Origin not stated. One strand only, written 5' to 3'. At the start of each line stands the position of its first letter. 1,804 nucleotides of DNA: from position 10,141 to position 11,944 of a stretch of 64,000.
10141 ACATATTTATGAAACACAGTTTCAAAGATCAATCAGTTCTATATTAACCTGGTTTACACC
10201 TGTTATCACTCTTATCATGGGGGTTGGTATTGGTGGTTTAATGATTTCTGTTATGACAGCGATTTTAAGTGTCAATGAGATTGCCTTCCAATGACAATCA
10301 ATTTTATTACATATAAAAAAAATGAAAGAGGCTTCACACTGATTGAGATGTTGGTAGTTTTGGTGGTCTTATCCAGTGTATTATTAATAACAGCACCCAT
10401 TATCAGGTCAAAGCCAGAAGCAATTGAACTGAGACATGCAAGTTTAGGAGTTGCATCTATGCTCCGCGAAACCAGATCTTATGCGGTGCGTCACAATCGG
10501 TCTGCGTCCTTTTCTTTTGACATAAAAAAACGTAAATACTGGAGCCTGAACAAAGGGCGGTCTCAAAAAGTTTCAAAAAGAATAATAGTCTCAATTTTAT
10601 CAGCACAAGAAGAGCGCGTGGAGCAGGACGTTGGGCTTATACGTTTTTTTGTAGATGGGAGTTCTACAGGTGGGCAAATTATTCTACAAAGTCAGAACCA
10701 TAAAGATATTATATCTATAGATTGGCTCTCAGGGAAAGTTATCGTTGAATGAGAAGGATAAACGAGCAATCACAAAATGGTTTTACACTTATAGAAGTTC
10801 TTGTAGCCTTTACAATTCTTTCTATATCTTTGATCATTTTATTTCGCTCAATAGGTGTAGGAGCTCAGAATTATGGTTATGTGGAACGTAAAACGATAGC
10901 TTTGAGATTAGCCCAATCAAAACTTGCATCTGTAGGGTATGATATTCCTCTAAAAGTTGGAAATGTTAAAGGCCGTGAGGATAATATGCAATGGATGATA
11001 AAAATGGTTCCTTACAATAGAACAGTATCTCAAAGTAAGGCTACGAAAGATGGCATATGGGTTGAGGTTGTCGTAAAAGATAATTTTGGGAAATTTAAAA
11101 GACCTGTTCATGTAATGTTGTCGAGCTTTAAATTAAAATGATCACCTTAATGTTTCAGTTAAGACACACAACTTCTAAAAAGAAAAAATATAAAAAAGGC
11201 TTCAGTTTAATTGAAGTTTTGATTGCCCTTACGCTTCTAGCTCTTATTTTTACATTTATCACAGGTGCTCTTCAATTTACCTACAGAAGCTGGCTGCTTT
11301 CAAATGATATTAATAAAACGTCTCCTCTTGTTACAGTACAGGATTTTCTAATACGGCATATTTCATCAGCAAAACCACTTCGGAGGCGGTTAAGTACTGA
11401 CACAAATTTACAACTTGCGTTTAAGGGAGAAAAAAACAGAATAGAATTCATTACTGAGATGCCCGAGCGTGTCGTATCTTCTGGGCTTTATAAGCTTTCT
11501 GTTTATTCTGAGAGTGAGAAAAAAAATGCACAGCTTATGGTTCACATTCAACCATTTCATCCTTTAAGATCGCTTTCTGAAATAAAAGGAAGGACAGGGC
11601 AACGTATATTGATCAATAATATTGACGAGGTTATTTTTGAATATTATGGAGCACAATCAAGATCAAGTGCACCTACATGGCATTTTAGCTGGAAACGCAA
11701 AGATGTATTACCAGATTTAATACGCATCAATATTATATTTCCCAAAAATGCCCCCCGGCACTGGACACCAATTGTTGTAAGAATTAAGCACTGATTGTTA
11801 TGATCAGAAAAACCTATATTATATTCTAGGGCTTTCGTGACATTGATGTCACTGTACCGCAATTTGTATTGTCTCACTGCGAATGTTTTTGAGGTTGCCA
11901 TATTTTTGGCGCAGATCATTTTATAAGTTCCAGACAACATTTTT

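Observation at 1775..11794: Atypical type II secretion locus: two divergent operons, gspK separated from gspHIJ, no gspG or gspO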

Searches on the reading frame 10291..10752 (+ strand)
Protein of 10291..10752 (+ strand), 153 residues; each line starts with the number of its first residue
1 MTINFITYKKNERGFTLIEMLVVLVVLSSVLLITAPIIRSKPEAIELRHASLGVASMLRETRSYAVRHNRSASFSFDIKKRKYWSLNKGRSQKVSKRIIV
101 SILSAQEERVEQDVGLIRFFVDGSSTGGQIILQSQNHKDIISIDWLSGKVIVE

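Call 4: search_protein_families(library=pfam, proteins=[window:10291-10752:+], max_evalue=0.1)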
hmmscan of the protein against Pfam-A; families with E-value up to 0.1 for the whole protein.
window:10291-10752:+ (153 aa): 3 families
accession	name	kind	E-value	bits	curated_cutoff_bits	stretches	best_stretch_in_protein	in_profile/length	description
PF07963.17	N_methyl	-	1e-08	34.8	21.2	1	9-34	1-26/27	Prokaryotic N-terminal methylation motif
PF12019.13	GspH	-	0.00053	20.9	21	1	54-144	5-105/108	Type II transport protein GspH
PF16964.10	TadF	-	0.00074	19.9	27.3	1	8-63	2-57/178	Putative tight adherence pilin protein F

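Call 5: search_protein_families(library=ncbifam, proteins=[window:10291-10752:+], max_evalue=0.1)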
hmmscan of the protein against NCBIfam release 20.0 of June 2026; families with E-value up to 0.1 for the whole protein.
window:10291-10752:+ (153 aa): 16 families
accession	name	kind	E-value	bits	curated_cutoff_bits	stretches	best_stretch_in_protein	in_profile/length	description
NF047827.1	T3SSXpsH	equivalog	1.9e-23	82.9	160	1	13-150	1-137/145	type II secretion system protein XpsH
NF040982.1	ComGD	equivalog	5.2e-11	43.1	70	1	12-94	1-83/139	competence type IV pilus minor pilin ComGD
NF040999.1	pilin_ComGC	equivalog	9.1e-10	38.6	75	1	13-75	2-64/84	competence type IV pilus major pilin ComGC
NF007800.0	PRK10506.1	equivalog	1.4e-07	31.5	158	1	9-94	5-89/163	prepilin peptidase-dependent protein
TIGR02532.1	IV_pilin_GFxxxE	domain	1.6e-07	30.8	16.3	1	13-34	2-23/24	prepilin-type N-terminal cleavage/methylation domain-containing protein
TIGR02596.1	TIGR02596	subfamily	1.3e-06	28.6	70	1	15-72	1-58/196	Verru_Chthon cassette protein D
NF041002.1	pilin_ComGF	equivalog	2.2e-05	24.7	80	1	12-42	1-31/139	competence type IV pilus minor pilin ComGF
TIGR01708.2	typeII_sec_gspH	equivalog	3.4e-05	23.9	80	1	12-86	1-75/169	type II secretion system minor pseudopilin GspH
TIGR01710.1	typeII_sec_gspG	equivalog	3.5e-05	23.9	88.85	1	13-57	1-45/134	type II secretion system major pseudopilin GspG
NF041013.1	T4P_ComGE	equivalog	0.00024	21.1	49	1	10-60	1-51/83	competence type IV pilus minor pilin ComGE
NF007848.0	PRK10557.1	equivalog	0.0048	16.2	120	1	8-35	6-32/192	prepilin peptidase-dependent protein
TIGR02599.1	TIGR02599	subfamily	0.0058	15.9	256.5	1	14-45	1-32/361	Verru_Chthon cassette protein C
NF038303.1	EPS_HpsB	equivalog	0.0081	16.2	150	1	12-38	2-28/211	hormogonium polysaccharide secretion pseudopilin HpsB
NF038304.1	EPS_HpsC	equivalog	0.026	14.1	200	1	8-34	16-40/318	hormogonium polysaccharide secretion pseudopilin HpsC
NF007862.0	PRK10574.1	equivalog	0.032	14.3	138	1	10-36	2-28/145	prepilin peptidase-dependent pilin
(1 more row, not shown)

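Call 9: find_homologous_proteins(query=window:10291-10752:+, max_evalue=0.001)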
Query window:10291-10752:+ (153 aa): 1 proteins with E <= 0.001 among 63 candidates.
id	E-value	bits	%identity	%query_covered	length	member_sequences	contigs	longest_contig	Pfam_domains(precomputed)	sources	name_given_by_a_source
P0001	3.5e-88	310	97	100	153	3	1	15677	PF07963.18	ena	-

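Call 10: find_encoding_contigs(protein=P0001, flank=10000, max_places=6)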
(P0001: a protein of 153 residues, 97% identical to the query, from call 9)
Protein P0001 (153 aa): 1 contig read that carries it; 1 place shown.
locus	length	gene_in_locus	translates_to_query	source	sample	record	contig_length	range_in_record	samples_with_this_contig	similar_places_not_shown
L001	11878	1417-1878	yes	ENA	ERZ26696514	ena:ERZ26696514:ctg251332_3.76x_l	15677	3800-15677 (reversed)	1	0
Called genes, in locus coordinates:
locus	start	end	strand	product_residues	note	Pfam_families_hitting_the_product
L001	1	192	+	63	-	?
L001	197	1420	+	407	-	PF28597:T2SSF_N (weak), PF00482:T2SSF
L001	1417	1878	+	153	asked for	PF07963:N_methyl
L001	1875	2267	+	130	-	PF07963:N_methyl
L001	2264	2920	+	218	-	PF07963:N_methyl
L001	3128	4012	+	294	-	PF03534:SpvB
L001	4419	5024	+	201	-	PF01839:FG-GAP (faint), PF13517:FG-GAP_3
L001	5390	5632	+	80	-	-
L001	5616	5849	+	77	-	-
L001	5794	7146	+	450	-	PF05593:RHS_repeat (weak), PF25023:TEN_YD-shell, PF05593:RHS_repeat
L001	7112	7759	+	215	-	PF05593:RHS_repeat (faint), PF25023:TEN_YD-shell (weak)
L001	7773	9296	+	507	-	PF25023:TEN_YD-shell, PF04830:DUF637 (faint), PF09533:DUF2380 (faint)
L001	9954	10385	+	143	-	-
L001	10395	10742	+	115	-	-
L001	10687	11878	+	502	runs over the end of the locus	PF25023:TEN_YD-shell, PF26636:DUF8209 (weak)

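Call 21: search_protein_representatives(protein=window:10291-10752:+)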
Query: 153 residues. Proteins with E-value up to 0.001 (for the whole library): 3648; up to 1e-10: 1137; up to 1e-30: 1. The best 150 are listed.
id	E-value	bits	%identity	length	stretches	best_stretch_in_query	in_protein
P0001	1.1e-88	310.3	97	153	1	1-153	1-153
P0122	1.7e-30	121.9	43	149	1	11-152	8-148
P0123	7.4e-30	119.8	44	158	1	13-150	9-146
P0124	6.7e-29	116.7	41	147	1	9-153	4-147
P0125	5.4e-27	110.6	42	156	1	10-152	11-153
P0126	2.8e-25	105.0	39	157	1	9-153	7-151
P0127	3.1e-24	101.6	39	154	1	11-152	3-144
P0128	3.7e-24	101.4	40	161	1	12-152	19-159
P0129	6.4e-24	100.6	37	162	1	9-151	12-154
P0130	1.0e-23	100.0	38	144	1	12-150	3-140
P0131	6.0e-23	97.5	36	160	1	9-151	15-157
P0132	1.4e-22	96.3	38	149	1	8-151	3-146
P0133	1.8e-22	95.9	38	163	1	12-152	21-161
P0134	3.3e-22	95.1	35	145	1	12-151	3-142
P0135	4.1e-22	94.8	38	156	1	7-153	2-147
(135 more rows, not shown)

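Call 24: search_protein_families(library=ncbifam, alignment_id=A1, max_evalue=0.001)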
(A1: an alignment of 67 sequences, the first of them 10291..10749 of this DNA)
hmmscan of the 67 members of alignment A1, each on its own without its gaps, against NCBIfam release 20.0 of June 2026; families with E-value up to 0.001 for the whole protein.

A. member 1, window:10291-10749:+ (153 aa): 10 families
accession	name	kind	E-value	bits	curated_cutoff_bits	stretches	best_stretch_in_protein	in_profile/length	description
NF047827.1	T3SSXpsH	equivalog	1.9e-23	82.9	160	1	13-150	1-137/145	type II secretion system protein XpsH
NF040982.1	ComGD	equivalog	5.2e-11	43.1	70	1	12-94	1-83/139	competence type IV pilus minor pilin ComGD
NF040999.1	pilin_ComGC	equivalog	9.1e-10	38.6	75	1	13-75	2-64/84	competence type IV pilus major pilin ComGC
NF007800.0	PRK10506.1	equivalog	1.4e-07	31.5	158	1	9-94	5-89/163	prepilin peptidase-dependent protein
TIGR02532.1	IV_pilin_GFxxxE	domain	1.6e-07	30.8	16.3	1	13-34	2-23/24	prepilin-type N-terminal cleavage/methylation domain-containing protein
TIGR02596.1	TIGR02596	subfamily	1.3e-06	28.6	70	1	15-72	1-58/196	Verru_Chthon cassette protein D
NF041002.1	pilin_ComGF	equivalog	2.2e-05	24.7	80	1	12-42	1-31/139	competence type IV pilus minor pilin ComGF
TIGR01708.2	typeII_sec_gspH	equivalog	3.4e-05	23.9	80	1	12-86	1-75/169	type II secretion system minor pseudopilin GspH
TIGR01710.1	typeII_sec_gspG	equivalog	3.5e-05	23.9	88.85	1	13-57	1-45/134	type II secretion system major pseudopilin GspG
NF041013.1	T4P_ComGE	equivalog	0.00024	21.1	49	1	10-60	1-51/83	competence type IV pilus minor pilin ComGE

B. families by the number of members that match (of 67 scanned): 19 families
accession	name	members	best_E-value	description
NF047827.1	T3SSXpsH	67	3.3e-31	type II secretion system protein XpsH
TIGR01708.2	typeII_sec_gspH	66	2.4e-15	type II secretion system minor pseudopilin GspH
NF040982.1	ComGD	64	2e-12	competence type IV pilus minor pilin ComGD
TIGR02532.1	IV_pilin_GFxxxE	63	1.3e-08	prepilin-type N-terminal cleavage/methylation domain-containing protein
TIGR02596.1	TIGR02596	59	4.4e-12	Verru_Chthon cassette protein D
NF007800.0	PRK10506.1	55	6.1e-10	prepilin peptidase-dependent protein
TIGR01710.1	typeII_sec_gspG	49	2.4e-08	type II secretion system major pseudopilin GspG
NF040999.1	pilin_ComGC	36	3.5e-10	competence type IV pilus major pilin ComGC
NF041013.1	T4P_ComGE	34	5.4e-07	competence type IV pilus minor pilin ComGE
NF041002.1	pilin_ComGF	20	1.4e-05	competence type IV pilus minor pilin ComGF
NF007862.0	PRK10574.1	19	4.9e-06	prepilin peptidase-dependent pilin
NF041775.1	typeIV_PilA_Myxo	16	1.2e-06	type IV pilin protein PilA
NF047828.1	T3SSXpsI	7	1.5e-06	type II secretion system protein XpsI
TIGR02599.1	TIGR02599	7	7.9e-05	Verru_Chthon cassette protein C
TIGR01707.1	gspI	5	9.1e-05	type II secretion system minor pseudopilin GspI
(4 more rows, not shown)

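Call 32: predict_structure(alignment_id=A1)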
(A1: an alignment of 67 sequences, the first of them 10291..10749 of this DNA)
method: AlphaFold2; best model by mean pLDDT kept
length: 153 residues; sequences in the alignment: 67
mean_pLDDT: 90.7   pTM: 0.74
mean pLDDT of the five models: 90.7, 90.5, 90.1, 89.0, 88.3
residues with pLDDT >= 90: 114; 70-90: 25; 50-70: 14; < 50: 0
segments of 3 or more residues with pLDDT < 50: none
pLDDT, mean of each block of 10 residues (from residue 1): 67 85 97 84 91 98 97 95 91 95 77 90 97 96 97 97
secondary structure, 60 per line:
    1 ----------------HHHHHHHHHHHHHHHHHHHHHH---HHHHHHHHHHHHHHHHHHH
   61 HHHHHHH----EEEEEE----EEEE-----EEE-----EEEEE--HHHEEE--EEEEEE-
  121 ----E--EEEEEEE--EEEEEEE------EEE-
elements in order: H17-38 H42-67 E72-77 E82-85 E91-93 E99-103 E109-111 E114-119 E128-134 E137-143 E150-152

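Call 34: search_solved_structures(query=A1, max_evalue=0.01)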
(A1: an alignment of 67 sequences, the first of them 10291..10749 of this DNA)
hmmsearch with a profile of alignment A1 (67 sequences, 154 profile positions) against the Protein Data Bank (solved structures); distinct sequences matched with E-value up to 0.01: 21.
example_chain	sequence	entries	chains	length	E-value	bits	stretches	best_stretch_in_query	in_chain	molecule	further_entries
7tgg_A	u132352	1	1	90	7.8e-08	35.5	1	6-64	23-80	Geopilin domain 1 protein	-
9egp_A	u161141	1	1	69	1.5e-07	34.6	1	6-52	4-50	Geopilin domain 1 protein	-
9laa_A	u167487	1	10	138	4.7e-07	32.9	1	1-48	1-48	Type IV pilin protein PilA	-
2m7g_A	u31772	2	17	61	1.4e-05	28.1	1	13-64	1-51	Geopilin domain 1 protein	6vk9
1oqw_A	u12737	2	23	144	6.2e-05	26.1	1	13-67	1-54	Fimbrial protein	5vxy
9lab_B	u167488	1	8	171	6.7e-05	25.9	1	8-42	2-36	MSHA major pilin subunit MshA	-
8pfb_G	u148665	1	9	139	0.00014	24.9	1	13-56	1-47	Type IV pilin PilE1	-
5wda_A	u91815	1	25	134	0.00025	24.1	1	13-54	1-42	General secretion pathway protein G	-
8tum_e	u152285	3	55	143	0.00032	23.7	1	13-64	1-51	Type IV major pilin protein PilA | Pilin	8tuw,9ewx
8p3b_A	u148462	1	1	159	0.00033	23.7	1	13-48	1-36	Fimbrial protein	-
2hi2_A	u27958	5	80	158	0.00033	23.7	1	13-48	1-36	Fimbrial protein | PilA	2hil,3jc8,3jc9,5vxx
1ay2_A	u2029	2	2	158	0.00033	23.7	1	13-48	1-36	TYPE 4 PILIN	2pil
8tj2_C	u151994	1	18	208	0.00048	23.2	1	13-56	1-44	Type IV major pilin protein PilA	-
6xxd_A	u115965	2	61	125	0.00051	23.1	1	13-64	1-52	PilA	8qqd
5kua_A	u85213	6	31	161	0.00062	22.8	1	13-48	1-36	pilin | Neisseria meningitidis PilE variant SB-GATDH | Neisseria meningitidis PilE, SB-DATDH variant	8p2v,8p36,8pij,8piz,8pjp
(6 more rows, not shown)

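Call 36: fold_search(model_id=the predicted structure, library=pdb)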
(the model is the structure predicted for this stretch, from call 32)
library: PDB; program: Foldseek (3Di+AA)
matches with E <= 10: 662; with E <= 0.001: 8
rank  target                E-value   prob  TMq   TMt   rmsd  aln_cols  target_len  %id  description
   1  4ipu_D                5.4e-05  1.00  0.54  0.63   3.8       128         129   17  Crystal structure of Pseudomonas aeruginosa (strain: PAO1) type IV minor pilin FimU in space group P21 (released 2014-01-15)
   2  4ipu_C                7.3e-05  1.00  0.57  0.63   3.6       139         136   16  Crystal structure of Pseudomonas aeruginosa (strain: PAO1) type IV minor pilin FimU in space group P21 (released 2014-01-15)
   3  4ipu_B                9.8e-05  1.00  0.55  0.62   3.9       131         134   18  Crystal structure of Pseudomonas aeruginosa (strain: PAO1) type IV minor pilin FimU in space group P21 (released 2014-01-15)
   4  4ipu_A                2.0e-04  1.00  0.56  0.62   4.0       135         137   18  Crystal structure of Pseudomonas aeruginosa (strain: PAO1) type IV minor pilin FimU in space group P21 (released 2014-01-15)
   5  9a1f_Q                2.1e-04  1.00  0.53  0.56   6.7       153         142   15  Integrative structure of the XcpGHIJK pseudo pilus filament model of a type II secretion system (released 2021-06-18)
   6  2qv8_B                3.6e-04  1.00  0.57  0.69   3.9       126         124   10  Structure of the minor pseudopilin EpsH from the Type 2 Secretion System of Vibrio cholerae (released 2008-02-26)
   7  4ipv_B                4.3e-04  1.00  0.50  0.61   4.1       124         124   16  Crystal structure of Pseudomonas aeruginosa (strain: PAO1) type IV minor pilin FimU in space group P65 (released 2014-01-15)
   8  2qv8_A                9.3e-04  1.00  0.51  0.54   6.5       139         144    9  Structure of the minor pseudopilin EpsH from the Type 2 Secretion System of Vibrio cholerae (released 2008-02-26)
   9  4dq9_B                4.6e-03  1.00  0.51  0.55   7.7       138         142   12  Crystal structure of the minor pseudopilin EPSH from the type II secretion system of Vibrio cholerae (released 2013-03-13)
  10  4dq9_A                5.5e-03  1.00  0.52  0.53   6.9       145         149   10  Crystal structure of the minor pseudopilin EPSH from the type II secretion system of Vibrio cholerae (released 2013-03-13)
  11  2knq_MODEL_1_A        3.1e-02  1.00  0.54  0.57   4.2       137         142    8  Solution structure of E.Coli GspH (released 2010-09-08)
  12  9g6b_C                6.6e-02  0.16  0.18  0.18  14.8       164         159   13  cbb3-2 NOH complex (released 2026-01-28)
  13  6wxu_B                1.5e-01  0.14  0.16  0.10  26.0       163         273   11  CryoEM structure of mouse DUOX1-DUOXA1 complex in the dimer-of-dimer state (released 2020-09-02)
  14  5et5                  2.4e-01  0.10  0.16  0.10  12.7        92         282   10  Human muscle fructose-1,6-bisphosphatase in active R-state (released 2016-04-13)
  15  7rpx_A                2.6e-01  0.14  0.20  0.14  14.8       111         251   13  Archaeal DNA ligase and heterotrimeric PCNA in complex with end-joined DNA (released 2021-11-17)
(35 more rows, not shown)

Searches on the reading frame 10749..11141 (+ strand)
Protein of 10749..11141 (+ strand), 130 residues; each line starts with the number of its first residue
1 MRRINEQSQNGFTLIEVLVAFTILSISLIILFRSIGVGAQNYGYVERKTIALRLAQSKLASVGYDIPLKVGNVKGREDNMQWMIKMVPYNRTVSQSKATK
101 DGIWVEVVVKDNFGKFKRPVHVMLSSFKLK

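Call 4: search_protein_families(library=pfam, proteins=[window:10749-11141:+], max_evalue=0.1)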
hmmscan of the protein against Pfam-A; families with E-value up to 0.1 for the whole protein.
window:10749-11141:+ (130 aa): 1 family
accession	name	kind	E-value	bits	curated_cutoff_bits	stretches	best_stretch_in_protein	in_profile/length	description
PF07963.17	N_methyl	-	1e-08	34.8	21.2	1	8-32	3-27/27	Prokaryotic N-terminal methylation motif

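Call 5: search_protein_families(library=ncbifam, proteins=[window:10749-11141:+], max_evalue=0.1)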
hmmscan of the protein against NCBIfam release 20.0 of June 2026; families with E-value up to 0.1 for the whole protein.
window:10749-11141:+ (130 aa): 16 families
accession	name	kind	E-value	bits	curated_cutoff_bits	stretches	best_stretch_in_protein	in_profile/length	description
NF047828.1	T3SSXpsI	equivalog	5.4e-14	52.3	150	1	9-98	1-92/132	type II secretion system protein XpsI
TIGR01707.1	gspI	equivalog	3.7e-11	43.4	44.35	1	11-78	1-69/101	type II secretion system minor pseudopilin GspI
NF041002.1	pilin_ComGF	equivalog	1.6e-05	25.2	80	1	9-46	1-38/139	competence type IV pilus minor pilin ComGF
NF041013.1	T4P_ComGE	equivalog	1.6e-05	24.9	49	1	8-59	2-53/83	competence type IV pilus minor pilin ComGE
TIGR02532.1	IV_pilin_GFxxxE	domain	2.1e-05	24.2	16.3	1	9-30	1-22/24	prepilin-type N-terminal cleavage/methylation domain-containing protein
NF040982.1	ComGD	equivalog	0.00058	20.3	70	1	9-35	1-27/139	competence type IV pilus minor pilin ComGD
TIGR02523.1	type_IV_pilV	equivalog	0.00091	19.7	52.2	1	9-54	1-46/139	type IV pilus modification protein PilV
NF007800.0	PRK10506.1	equivalog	0.0024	17.7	158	1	6-28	5-27/163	prepilin peptidase-dependent protein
TIGR02599.1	TIGR02599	subfamily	0.0031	16.8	256.5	1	11-40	1-30/361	Verru_Chthon cassette protein C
NF040999.1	pilin_ComGC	equivalog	0.0046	17.1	75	1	9-31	1-23/84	competence type IV pilus major pilin ComGC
NF007848.0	PRK10557.1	equivalog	0.006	15.9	120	1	5-31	6-32/192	prepilin peptidase-dependent protein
TIGR01708.2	typeII_sec_gspH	equivalog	0.012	15.6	80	1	9-36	1-28/169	type II secretion system minor pseudopilin GspH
NF007862.0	PRK10574.1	equivalog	0.017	15.3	138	1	7-39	2-29/145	prepilin peptidase-dependent pilin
NF038304.1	EPS_HpsC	equivalog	0.022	14.4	200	1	5-25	16-36/318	hormogonium polysaccharide secretion pseudopilin HpsC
NF006453.0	PRK08808.1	equivalog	0.06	12.4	295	1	7-35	4-32/211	type II secretion system protein J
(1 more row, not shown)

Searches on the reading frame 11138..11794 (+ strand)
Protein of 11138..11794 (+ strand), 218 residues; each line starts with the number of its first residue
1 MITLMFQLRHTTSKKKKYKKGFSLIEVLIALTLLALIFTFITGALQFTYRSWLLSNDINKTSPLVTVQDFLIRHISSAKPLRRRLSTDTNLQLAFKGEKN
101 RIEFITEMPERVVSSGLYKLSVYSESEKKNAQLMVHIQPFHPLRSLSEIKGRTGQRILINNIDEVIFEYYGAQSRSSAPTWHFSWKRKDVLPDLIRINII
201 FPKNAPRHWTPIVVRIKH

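Call 4: search_protein_families(library=pfam, proteins=[window:11138-11794:+], max_evalue=0.1)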
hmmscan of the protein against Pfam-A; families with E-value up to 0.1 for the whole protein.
window:11138-11794:+ (218 aa): 2 families
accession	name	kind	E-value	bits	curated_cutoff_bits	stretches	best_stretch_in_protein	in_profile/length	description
PF07963.17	N_methyl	-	1.6e-07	31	21.2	1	17-41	2-26/27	Prokaryotic N-terminal methylation motif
PF15957.10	Comm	-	0.035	14.8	27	1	24-79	11-41/110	Commissureless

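Call 5: search_protein_families(library=ncbifam, proteins=[window:11138-11794:+], max_evalue=0.1)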
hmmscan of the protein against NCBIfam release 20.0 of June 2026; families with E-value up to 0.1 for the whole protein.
window:11138-11794:+ (218 aa): 12 families
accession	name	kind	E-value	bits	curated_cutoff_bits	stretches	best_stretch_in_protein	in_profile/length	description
NF006453.0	PRK08808.1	equivalog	1.6e-21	76.4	295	1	17-216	4-201/211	type II secretion system protein J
TIGR02532.1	IV_pilin_GFxxxE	domain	2.2e-06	27.3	16.3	1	19-41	1-23/24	prepilin-type N-terminal cleavage/methylation domain-containing protein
NF041013.1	T4P_ComGE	equivalog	4.6e-06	26.7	49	1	17-48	1-32/83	competence type IV pilus minor pilin ComGE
NF041002.1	pilin_ComGF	equivalog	1.3e-05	25.4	80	1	19-70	1-52/139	competence type IV pilus minor pilin ComGF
NF047828.1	T3SSXpsI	equivalog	8.7e-05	22.6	150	1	20-55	2-37/132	type II secretion system protein XpsI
NF007660.0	PRK10332.1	equivalog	0.0002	21.9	86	1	15-56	4-45/107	prepilin-type N-terminal cleavage/methylation domain-containing protein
NF038304.1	EPS_HpsC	equivalog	0.0027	17.3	200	1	3-41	4-42/318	hormogonium polysaccharide secretion pseudopilin HpsC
NF007800.0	PRK10506.1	equivalog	0.0051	16.6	158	1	15-76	4-59/163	prepilin peptidase-dependent protein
NF007848.0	PRK10557.1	equivalog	0.013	14.8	120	1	14-41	5-32/192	prepilin peptidase-dependent protein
TIGR01708.2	typeII_sec_gspH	equivalog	0.017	15.1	80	1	20-47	2-29/169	type II secretion system minor pseudopilin GspH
TIGR02523.1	type_IV_pilV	equivalog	0.038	14.5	52.2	1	20-36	2-18/139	type IV pilus modification protein PilV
NF040982.1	ComGD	equivalog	0.068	13.6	70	0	19-50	1-32/139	competence type IV pilus minor pilin ComGD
